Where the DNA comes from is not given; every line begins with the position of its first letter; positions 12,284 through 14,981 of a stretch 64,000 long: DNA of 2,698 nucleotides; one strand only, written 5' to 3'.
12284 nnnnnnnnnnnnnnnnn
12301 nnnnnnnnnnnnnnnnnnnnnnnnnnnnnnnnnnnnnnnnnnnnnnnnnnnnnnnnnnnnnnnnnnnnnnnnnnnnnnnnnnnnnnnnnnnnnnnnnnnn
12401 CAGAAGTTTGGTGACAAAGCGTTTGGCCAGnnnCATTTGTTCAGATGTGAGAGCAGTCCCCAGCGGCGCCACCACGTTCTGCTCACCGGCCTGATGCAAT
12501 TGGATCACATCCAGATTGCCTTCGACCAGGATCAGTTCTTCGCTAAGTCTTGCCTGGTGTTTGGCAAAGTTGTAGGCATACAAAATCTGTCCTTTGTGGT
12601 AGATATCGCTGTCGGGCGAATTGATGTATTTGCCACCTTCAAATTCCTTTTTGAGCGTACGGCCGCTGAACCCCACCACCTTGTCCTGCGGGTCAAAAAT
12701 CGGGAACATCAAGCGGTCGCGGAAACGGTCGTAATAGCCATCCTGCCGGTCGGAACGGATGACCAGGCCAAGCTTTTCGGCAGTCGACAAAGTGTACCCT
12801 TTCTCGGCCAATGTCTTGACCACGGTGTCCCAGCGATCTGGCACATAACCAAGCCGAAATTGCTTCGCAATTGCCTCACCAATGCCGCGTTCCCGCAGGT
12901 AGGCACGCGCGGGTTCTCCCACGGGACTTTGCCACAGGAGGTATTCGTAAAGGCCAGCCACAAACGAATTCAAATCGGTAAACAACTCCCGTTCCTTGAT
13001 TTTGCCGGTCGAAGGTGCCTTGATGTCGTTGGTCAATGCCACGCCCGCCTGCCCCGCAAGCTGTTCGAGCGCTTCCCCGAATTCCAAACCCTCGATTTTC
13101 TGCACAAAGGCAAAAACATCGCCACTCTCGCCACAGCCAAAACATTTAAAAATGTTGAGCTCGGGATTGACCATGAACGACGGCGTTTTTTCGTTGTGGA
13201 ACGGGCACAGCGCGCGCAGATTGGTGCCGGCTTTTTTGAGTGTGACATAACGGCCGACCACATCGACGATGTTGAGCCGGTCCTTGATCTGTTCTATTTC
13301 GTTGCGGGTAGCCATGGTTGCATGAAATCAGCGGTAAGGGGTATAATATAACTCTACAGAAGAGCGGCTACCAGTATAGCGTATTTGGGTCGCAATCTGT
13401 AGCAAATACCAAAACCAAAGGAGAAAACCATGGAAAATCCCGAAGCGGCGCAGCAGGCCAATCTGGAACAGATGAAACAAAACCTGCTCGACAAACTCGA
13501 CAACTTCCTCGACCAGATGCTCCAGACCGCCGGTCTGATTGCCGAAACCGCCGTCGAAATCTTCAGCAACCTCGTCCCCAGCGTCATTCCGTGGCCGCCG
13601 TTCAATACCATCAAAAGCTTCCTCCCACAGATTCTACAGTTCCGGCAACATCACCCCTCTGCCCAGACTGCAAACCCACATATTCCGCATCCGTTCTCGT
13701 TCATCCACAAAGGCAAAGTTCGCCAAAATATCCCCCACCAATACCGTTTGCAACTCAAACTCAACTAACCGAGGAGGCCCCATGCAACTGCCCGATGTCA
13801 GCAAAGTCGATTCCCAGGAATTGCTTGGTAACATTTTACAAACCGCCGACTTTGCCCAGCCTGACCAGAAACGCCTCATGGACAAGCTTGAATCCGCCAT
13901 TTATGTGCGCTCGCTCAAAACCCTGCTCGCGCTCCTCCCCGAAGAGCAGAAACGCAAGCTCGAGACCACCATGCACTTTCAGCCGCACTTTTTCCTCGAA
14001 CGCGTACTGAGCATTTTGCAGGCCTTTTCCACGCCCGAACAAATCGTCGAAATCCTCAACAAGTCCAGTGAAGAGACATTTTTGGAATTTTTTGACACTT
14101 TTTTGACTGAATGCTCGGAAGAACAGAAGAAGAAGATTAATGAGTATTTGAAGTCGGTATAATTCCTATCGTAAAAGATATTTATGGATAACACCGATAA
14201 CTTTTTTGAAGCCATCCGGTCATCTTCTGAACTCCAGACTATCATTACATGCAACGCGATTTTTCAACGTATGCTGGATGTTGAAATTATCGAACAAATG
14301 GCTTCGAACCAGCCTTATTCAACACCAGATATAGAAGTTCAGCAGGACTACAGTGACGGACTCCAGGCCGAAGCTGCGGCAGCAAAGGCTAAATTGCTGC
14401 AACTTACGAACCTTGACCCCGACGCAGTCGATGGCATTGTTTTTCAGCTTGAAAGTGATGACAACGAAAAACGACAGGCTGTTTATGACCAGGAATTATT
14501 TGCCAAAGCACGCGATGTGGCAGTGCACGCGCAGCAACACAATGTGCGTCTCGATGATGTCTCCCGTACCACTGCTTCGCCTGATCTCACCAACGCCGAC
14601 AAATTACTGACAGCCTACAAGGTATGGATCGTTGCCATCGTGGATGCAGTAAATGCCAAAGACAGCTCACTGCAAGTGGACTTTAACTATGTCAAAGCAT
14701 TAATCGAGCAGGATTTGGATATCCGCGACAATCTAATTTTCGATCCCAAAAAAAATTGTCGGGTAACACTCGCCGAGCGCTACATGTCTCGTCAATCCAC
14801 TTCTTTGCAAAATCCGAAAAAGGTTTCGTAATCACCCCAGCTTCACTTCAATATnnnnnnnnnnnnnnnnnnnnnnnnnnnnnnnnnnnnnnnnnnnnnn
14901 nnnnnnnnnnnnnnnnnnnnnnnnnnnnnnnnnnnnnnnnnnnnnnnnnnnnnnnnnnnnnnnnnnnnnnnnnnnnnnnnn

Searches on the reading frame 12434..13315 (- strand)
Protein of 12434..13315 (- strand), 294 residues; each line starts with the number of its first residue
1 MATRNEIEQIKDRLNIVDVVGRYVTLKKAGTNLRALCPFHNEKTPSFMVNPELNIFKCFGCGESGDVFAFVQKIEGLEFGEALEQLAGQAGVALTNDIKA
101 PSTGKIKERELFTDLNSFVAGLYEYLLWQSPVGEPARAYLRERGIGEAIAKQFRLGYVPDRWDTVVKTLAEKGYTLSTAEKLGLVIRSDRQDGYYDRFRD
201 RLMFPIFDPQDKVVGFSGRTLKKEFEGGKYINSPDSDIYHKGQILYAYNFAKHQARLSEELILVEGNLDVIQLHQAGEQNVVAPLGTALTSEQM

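Call 7: search_protein_families(library=pfam, proteins=[window:12434-13315:-], max_evalue=0.01)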
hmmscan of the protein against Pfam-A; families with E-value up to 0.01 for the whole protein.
window:12434-13315:- (294 aa): 5 families
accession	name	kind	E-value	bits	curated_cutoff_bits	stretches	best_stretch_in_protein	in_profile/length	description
PF08275.17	DNAG_N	-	9.4e-39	132.9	26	1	129-251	7-127/128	DNA primase catalytic core, N-terminal domain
PF01807.25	Zn_ribbon_DnaG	-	1.4e-35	121.5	24.9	1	4-96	3-95/98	CHC2 zinc finger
PF13662.12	Toprim_4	-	6.9e-08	33.1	25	1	260-293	2-36/85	Toprim domain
PF01751.28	Toprim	-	5.3e-05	23.7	23.1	1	260-293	1-37/96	Toprim domain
PF13155.12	Toprim_2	-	0.0001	23.1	22.1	1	262-294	1-35/88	Toprim-like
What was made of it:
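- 12434..13315 (-): The part translated under the standard code (residues 1-294): CHC2 zinc ribbon, N-terminal subdomain of the catalytic core, and the first third of TOPRIM. Pfam PF01807 at residues 4-96, PF08275 at 129-251, Toprim_4 at 260-293 (call 7)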

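Call 9: find_encoding_contigs(protein=window:12434-13315:-, flank=10000, max_places=10)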
Protein window:12434-13315:- (294 aa): no gene with exactly this product is on record in the collection.

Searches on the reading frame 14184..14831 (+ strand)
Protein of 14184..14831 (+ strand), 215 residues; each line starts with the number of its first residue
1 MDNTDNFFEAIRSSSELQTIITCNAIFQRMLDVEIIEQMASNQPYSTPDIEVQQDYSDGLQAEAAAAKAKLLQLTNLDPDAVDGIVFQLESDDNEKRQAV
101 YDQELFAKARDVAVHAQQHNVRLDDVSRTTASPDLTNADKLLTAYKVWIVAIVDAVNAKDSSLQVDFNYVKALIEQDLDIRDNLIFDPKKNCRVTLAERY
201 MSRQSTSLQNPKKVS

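Call 7: search_protein_families(library=pfam, proteins=[window:14184-14831:+], max_evalue=0.01)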
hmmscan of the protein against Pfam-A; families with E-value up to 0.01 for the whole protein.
window:14184-14831:+ (215 aa): 0 families

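Call 16: find_encoding_contigs(protein=window:14184-14828:+, flank=10000, max_places=10)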
Protein window:14184-14828:+ (215 aa): no gene with exactly this product is on record in the collection.
